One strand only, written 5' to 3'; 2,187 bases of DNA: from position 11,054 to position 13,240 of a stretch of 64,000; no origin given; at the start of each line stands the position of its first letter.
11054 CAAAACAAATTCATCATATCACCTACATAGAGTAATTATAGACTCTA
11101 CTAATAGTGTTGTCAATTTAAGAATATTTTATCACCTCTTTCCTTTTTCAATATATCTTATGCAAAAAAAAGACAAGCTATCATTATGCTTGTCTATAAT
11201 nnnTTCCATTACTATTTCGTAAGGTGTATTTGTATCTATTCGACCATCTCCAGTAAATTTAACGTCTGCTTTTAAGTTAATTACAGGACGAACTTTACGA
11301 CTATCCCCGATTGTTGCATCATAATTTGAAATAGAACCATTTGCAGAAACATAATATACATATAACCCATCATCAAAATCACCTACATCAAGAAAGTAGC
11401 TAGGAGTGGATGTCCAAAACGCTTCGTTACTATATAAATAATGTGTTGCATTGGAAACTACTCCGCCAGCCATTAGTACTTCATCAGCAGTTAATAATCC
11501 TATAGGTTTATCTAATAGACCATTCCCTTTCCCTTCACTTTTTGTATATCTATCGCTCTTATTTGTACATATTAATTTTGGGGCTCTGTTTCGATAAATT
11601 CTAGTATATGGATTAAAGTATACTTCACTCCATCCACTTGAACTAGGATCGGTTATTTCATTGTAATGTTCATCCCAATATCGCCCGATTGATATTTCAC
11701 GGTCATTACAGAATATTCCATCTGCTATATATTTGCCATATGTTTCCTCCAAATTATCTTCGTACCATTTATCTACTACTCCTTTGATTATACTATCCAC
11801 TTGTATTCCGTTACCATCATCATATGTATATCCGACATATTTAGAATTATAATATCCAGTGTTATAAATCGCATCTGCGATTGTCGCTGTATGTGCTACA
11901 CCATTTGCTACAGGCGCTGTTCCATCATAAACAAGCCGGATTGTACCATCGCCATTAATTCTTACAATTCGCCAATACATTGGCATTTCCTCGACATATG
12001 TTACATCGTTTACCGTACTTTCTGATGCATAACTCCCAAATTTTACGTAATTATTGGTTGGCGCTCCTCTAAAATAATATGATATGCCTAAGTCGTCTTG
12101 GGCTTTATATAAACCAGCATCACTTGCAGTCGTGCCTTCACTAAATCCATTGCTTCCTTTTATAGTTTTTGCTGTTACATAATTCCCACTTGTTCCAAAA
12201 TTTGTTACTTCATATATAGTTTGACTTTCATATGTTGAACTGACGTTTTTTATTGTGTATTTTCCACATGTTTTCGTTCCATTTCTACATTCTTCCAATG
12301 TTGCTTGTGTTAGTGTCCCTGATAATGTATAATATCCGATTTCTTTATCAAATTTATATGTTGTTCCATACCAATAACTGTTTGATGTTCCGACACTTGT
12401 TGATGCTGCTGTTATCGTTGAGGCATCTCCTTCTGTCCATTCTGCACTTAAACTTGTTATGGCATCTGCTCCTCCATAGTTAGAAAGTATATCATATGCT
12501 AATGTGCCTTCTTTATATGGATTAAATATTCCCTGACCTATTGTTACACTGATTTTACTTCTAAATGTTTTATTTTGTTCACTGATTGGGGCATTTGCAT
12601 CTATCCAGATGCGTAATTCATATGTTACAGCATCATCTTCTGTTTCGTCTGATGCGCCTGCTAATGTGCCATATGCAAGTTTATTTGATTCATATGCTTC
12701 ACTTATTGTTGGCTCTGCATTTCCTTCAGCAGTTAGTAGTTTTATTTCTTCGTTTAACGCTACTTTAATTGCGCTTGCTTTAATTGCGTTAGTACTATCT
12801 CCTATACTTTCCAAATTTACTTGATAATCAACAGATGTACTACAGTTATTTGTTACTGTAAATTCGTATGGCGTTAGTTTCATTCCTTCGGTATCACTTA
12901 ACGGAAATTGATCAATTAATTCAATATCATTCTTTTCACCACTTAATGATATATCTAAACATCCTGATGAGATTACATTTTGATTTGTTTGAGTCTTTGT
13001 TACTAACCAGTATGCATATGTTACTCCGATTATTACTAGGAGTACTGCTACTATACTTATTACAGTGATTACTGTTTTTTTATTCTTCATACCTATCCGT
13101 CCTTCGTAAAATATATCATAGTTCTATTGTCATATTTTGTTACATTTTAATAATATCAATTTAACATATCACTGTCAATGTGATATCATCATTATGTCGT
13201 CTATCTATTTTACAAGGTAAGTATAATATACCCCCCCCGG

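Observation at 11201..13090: Paralogous large secreted proteins with a TasA/camelysin-like signal region and a shared, uncharacterised ~300-aa C-terminal domain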

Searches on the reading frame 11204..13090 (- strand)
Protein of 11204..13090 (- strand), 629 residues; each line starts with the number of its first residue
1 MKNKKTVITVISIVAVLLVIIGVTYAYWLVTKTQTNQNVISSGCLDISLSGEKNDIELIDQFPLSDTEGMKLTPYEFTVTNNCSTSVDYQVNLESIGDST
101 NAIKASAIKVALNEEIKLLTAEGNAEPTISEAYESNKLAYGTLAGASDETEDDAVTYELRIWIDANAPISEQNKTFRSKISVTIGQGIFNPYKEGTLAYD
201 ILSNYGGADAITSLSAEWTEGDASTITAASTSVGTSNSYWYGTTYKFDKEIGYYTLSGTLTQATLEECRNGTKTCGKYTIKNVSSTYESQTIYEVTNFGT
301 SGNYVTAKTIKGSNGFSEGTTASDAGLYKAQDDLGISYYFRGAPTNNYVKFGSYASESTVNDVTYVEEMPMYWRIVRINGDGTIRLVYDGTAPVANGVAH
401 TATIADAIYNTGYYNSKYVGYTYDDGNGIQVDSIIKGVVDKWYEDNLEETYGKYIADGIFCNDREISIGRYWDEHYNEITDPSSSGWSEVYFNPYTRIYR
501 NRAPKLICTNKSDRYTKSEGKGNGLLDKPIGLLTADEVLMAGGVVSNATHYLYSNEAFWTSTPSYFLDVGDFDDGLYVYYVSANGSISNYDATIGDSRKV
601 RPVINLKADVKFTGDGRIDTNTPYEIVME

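Call 7: search_protein_families(library=pfam, proteins=[window:11204-13090:-], max_evalue=1)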
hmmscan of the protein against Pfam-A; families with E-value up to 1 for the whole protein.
window:11204-13090:- (629 aa): 1 family
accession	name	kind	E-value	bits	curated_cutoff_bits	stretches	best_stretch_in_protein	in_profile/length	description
PF12389.13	Peptidase_M73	-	0.045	14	22.5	1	4-94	4-84/196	Camelysin metallo-endopeptidase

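Call 8: search_protein_families(library=ncbifam, proteins=[window:11204-13090:-], max_evalue=1)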
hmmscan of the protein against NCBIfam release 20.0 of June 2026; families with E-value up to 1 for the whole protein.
window:11204-13090:- (629 aa): 4 families
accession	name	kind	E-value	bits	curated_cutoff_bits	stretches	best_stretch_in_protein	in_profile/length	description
TIGR04088.1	cognate_SipW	domain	0.036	14.2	19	1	11-28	2-19/34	SipW-dependent-type signal peptide-containing protein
TIGR01584.1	citF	equivalog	0.056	12.1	501.45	0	75-145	192-260/492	citrate lyase subunit alpha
NF008109.0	PRK10856.1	equivalog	0.081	12.6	208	1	15-135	119-235/334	cytoskeleton protein RodZ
NF004285.1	PRK05696.1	equivalog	0.29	10.9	179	1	2-37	15-48/171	flagellar basal body-associated protein FliL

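Call 9: find_homologous_proteins(query=window:11204-13090:-, max_evalue=0.001)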
Query window:11204-13090:- (629 aa): 1001 proteins with E <= 0.001 among 8000 candidates; the best 120 are listed.
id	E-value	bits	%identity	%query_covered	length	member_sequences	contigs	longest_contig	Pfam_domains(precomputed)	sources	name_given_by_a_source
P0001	4.9e-289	978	72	100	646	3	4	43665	-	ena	-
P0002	7.1e-287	971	72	100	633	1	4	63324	-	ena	-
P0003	2.8e-261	887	68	100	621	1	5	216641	-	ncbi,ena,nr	ncbi:MAG: hypothetical protein IJN03_01345 [Bacilli bacterium]|nr:hypothetical protein [Bacilli bact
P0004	5.9e-260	882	73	90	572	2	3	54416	-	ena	-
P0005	5.9e-248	843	71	87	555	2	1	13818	-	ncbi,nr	ncbi:MAG: hypothetical protein IJN03_02250, partial [Bacilli bacterium]|nr:hypothetical protein [Bac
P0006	1.1e-224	766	61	100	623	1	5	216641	-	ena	-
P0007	4.0e-220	751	72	56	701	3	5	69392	-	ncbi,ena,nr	ncbi:MAG: hypothetical protein IJN03_03455 [Bacilli bacterium]|nr:hypothetical protein [Bacilli bact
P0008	2.8e-219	748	60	50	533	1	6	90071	-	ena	-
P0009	1.7e-217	742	57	100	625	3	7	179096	-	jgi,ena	-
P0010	4.1e-217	741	56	100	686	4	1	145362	-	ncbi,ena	-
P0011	8.1e-217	740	57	100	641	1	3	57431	-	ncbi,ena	-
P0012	6.2e-215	734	57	100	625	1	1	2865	-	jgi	-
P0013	1.4e-213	729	99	54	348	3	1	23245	-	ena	-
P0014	8.1e-213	727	57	100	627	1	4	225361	-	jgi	-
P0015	3.6e-210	718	57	100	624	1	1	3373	-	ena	-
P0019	2.3e-202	692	54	100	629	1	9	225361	-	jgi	-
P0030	2.0e-190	653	54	100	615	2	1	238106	-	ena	-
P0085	1.4e-149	518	63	34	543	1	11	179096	-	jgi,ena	-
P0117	5.6e-114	400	50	69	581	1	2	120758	PF07963.18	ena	-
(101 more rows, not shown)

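Call 22: find_encoding_contigs(protein=window:11204-13090:-, flank=10000, max_places=4)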
Protein window:11204-13090:- (629 aa): 6 contigs read that carry it; 4 places shown.
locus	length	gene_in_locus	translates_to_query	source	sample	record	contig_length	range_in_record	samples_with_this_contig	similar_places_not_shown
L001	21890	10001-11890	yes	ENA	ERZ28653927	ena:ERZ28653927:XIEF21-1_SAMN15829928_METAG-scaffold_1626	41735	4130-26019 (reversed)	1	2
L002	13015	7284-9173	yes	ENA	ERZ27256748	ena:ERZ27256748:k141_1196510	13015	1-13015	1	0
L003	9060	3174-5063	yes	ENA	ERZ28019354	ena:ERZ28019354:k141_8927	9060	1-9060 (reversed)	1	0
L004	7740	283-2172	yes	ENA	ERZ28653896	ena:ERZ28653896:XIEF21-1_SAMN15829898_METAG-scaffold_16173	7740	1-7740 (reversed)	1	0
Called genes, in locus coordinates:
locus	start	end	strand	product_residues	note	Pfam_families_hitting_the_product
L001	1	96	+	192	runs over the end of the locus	PF04079:SMC_ScpB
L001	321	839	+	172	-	PF00293:NUDIX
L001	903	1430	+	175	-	-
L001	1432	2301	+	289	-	PF10672:Methyltrans_SAM, PF03602:Cons_hypoth95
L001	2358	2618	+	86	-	PF04232:SpoVS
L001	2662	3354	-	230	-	-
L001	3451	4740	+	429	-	PF19295:SufBD_N, PF01458:SUFBD_core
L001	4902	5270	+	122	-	PF00436:SSB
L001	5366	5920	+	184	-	PF09716:ETRAMP (weak), PF10571:UPF0547 (weak), PF13240:Zn_Ribbon_1 (weak), PF13248:Zn_ribbon_3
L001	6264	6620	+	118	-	PF12844:HTH_19, PF13560:HTH_31, PF01381:HTH_3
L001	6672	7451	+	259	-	-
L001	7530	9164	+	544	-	PF00753:Lactamase_B, PF12706:Lactamase_B_2 (weak), PF07521:RMMBL (faint), PF22505:RNase_J_b_CASP, PF17770:RNase_J_C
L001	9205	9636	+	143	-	PF09537:DUF2383 (weak)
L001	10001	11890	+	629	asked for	-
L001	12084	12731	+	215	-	PF06541:ABC_trans_CmpB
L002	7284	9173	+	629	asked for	-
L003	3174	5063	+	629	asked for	-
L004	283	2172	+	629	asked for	-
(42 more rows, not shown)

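Call 34: find_encoding_contigs(protein=P0030, flank=10000, max_places=2)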
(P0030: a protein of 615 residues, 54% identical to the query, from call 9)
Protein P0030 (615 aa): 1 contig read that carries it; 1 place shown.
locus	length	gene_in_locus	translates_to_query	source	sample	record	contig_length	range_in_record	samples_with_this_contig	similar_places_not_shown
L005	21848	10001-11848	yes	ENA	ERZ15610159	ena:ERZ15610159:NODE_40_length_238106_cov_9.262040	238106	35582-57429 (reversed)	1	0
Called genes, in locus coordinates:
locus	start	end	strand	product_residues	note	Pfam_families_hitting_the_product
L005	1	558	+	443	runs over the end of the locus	PF00005:ABC_tran (faint), PF00437:T2SSE, PF27713:UCP018868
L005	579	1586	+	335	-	PF00482:T2SSF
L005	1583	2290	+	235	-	PF00482:T2SSF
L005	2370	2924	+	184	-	PF01330:RuvA_N, PF14520:HHH_5, PF07499:RuvA_C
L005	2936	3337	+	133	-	PF00293:NUDIX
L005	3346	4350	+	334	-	PF06068:TIP49 (faint), PF05496:RuvB_N, PF13173:AAA_14 (weak), PF00004:AAA, PF07728:AAA_5, PF17864:AAA_lid_4, PF05491:WHD_RuvB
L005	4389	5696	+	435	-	PF02511:Thy1 (weak)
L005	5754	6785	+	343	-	PF02547:Queuosine_synth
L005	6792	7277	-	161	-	-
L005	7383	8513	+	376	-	PF01702:TGT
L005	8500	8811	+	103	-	-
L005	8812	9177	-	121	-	PF12670:DUF3792 (weak)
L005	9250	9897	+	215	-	PF04239:DUF421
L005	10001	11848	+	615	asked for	-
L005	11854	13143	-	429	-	PF01943:Polysacc_synt, PF01554:MatE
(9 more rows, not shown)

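Call 35: find_encoding_contigs(protein=P0003, flank=10000, max_places=2)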
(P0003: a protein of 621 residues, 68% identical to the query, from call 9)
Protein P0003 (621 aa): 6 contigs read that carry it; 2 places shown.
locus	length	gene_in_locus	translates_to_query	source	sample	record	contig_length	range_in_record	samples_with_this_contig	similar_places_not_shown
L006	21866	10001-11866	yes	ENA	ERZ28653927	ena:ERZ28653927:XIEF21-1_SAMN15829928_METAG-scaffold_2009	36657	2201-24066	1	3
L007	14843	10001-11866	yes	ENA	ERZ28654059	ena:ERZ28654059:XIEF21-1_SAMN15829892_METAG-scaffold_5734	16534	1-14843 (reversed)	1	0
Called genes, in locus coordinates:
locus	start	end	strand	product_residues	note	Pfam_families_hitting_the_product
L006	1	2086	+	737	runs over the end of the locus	PF01136:Peptidase_U32, PF12392:DUF3656, PF01136:Peptidase_U32 (weak)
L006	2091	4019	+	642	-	PF13020:NOV_C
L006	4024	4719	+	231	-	PF00106:adh_short, PF01370:Epimerase, PF08659:KR, PF23441:SDR (faint), PF13561:adh_short_C2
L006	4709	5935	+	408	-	PF06838:Met_gamma_lyase, PF01053:Cys_Met_Meta_PP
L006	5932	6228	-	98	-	-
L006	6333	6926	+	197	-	PF01926:MMR_HSR1, PF03193:RsgA_GTPase (faint)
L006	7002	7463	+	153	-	PF07963:N_methyl (weak)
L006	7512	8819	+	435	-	PF00009:GTP_EFTU, PF01926:MMR_HSR1, PF02421:FeoB_N, PF08477:Roc (weak), PF00009:GTP_EFTU, PF01926:MMR_HSR1, PF02421:FeoB_N, PF14714:KH_dom-like, +5 more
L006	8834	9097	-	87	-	PF01381:HTH_3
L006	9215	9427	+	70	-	PF12844:HTH_19, PF13560:HTH_31 (weak), PF01381:HTH_3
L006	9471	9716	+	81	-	PF14069:SpoVIF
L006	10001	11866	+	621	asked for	-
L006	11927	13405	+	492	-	PF09547:SpoIVA_ATPase, PF20438:SpoIVA_middle, PF20439:SpoIVA_C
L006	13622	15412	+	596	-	-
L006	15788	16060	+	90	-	PF00216:Bac_DNA_binding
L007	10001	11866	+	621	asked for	-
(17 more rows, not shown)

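Call 57: find_encoding_contigs(protein=P0117, flank=8000, max_places=1)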
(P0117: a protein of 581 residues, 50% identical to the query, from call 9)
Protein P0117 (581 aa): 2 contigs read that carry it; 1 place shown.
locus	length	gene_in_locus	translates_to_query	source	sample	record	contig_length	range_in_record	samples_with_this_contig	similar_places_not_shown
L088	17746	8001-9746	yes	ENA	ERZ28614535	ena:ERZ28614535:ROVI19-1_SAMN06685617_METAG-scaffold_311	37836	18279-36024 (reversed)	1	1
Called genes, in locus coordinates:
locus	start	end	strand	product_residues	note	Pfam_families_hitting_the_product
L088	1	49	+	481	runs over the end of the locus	PF01425:Amidase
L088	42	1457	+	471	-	PF02934:GatB_N, PF02637:GatB_Yqey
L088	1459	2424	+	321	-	PF03590:AsnA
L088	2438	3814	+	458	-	PF01336:tRNA_anti-codon, PF00152:tRNA-synt_2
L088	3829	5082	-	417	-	-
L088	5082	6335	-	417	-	-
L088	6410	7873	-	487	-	PF08903:DUF1846, PF20921:DUF1846_C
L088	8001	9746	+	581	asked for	PF07963:N_methyl (weak)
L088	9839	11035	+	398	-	PF00375:SDF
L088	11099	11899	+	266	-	-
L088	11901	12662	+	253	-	-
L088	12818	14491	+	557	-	PF02463:SMC_N (weak), PF03193:RsgA_GTPase (faint), PF00005:ABC_tran, PF13555:AAA_29 (faint), PF00004:AAA (faint), PF13304:AAA_21 (faint), PF12848:ABC_tran_Xtn, PF00005:ABC_tran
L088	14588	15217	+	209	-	-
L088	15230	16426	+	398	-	-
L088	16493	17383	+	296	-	PF02899:Phage_int_SAM_1, PF13495:Phage_int_SAM_4, PF00589:Phage_integrase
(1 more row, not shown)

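Call 103: find_encoding_contigs(protein=P0019, flank=1500, max_places=10)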
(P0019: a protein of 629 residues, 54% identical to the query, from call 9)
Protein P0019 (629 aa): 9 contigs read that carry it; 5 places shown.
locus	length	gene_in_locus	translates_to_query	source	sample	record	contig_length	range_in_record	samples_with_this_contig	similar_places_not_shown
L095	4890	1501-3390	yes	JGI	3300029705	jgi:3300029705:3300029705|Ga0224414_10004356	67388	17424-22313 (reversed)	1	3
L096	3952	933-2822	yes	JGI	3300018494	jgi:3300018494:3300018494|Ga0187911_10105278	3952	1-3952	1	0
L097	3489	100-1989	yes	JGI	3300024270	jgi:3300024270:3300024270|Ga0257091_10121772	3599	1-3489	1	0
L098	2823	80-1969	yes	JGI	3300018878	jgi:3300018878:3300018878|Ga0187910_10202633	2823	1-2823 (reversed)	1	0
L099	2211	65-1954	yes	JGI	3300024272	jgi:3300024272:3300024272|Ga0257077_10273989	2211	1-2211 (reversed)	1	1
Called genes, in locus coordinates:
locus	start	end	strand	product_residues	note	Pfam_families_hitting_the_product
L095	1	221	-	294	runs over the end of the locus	-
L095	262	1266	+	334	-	PF13180:PDZ_2, PF05362:Lon_C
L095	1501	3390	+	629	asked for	-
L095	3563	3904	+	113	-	PF01245:Ribosomal_L19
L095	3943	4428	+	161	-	PF10502:Peptidase_S26, PF00717:Peptidase_S24 (weak)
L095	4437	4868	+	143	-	PF00583:Acetyltransf_1, PF13673:Acetyltransf_10, PF13508:Acetyltransf_7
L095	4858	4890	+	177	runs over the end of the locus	-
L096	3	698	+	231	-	?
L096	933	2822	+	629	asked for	-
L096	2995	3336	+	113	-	PF01245:Ribosomal_L19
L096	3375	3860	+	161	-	PF10502:Peptidase_S26, PF00717:Peptidase_S24 (weak)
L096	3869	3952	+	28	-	?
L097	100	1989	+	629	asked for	-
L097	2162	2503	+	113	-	PF01245:Ribosomal_L19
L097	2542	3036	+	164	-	PF10502:Peptidase_S26, PF00717:Peptidase_S24 (weak)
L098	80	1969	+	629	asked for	-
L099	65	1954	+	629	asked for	-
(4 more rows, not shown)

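Call 109: find_encoding_contigs(protein=P0085, flank=300, max_places=10)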
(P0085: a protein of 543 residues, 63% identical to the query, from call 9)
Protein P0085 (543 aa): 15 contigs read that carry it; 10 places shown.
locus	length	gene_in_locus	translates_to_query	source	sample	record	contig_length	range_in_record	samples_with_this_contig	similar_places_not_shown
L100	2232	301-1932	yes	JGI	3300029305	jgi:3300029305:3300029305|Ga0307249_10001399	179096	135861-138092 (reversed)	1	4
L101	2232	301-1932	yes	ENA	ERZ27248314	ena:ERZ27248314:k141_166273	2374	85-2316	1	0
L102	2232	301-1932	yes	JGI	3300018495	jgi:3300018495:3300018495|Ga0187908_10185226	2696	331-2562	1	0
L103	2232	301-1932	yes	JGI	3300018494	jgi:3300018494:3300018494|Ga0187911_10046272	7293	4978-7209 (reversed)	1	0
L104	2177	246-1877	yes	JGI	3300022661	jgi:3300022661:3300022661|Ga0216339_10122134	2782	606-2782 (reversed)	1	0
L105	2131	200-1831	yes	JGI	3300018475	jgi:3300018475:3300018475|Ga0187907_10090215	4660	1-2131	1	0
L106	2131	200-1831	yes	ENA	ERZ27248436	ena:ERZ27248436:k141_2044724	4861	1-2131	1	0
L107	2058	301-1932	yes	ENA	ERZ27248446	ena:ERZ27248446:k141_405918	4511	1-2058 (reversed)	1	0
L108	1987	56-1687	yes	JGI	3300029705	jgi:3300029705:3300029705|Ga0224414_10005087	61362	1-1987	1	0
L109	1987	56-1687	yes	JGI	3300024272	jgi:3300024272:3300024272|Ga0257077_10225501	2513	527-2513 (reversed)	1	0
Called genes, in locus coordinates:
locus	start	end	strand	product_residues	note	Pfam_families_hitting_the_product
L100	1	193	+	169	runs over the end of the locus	PF18955:DUF5698, PF10035:DUF2179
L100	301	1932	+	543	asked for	-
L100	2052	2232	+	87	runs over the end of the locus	PF02576:RimP_N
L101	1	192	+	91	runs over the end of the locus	?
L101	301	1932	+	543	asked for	-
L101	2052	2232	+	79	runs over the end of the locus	?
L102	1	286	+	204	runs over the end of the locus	?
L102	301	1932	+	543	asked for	-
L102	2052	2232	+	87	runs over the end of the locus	PF02576:RimP_N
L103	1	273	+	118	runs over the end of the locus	?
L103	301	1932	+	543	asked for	-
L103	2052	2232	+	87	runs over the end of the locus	PF02576:RimP_N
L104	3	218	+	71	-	?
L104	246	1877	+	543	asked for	-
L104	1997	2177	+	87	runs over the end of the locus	PF02576:RimP_N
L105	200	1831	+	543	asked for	-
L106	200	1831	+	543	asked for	-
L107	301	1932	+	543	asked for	-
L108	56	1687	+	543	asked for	-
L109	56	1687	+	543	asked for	-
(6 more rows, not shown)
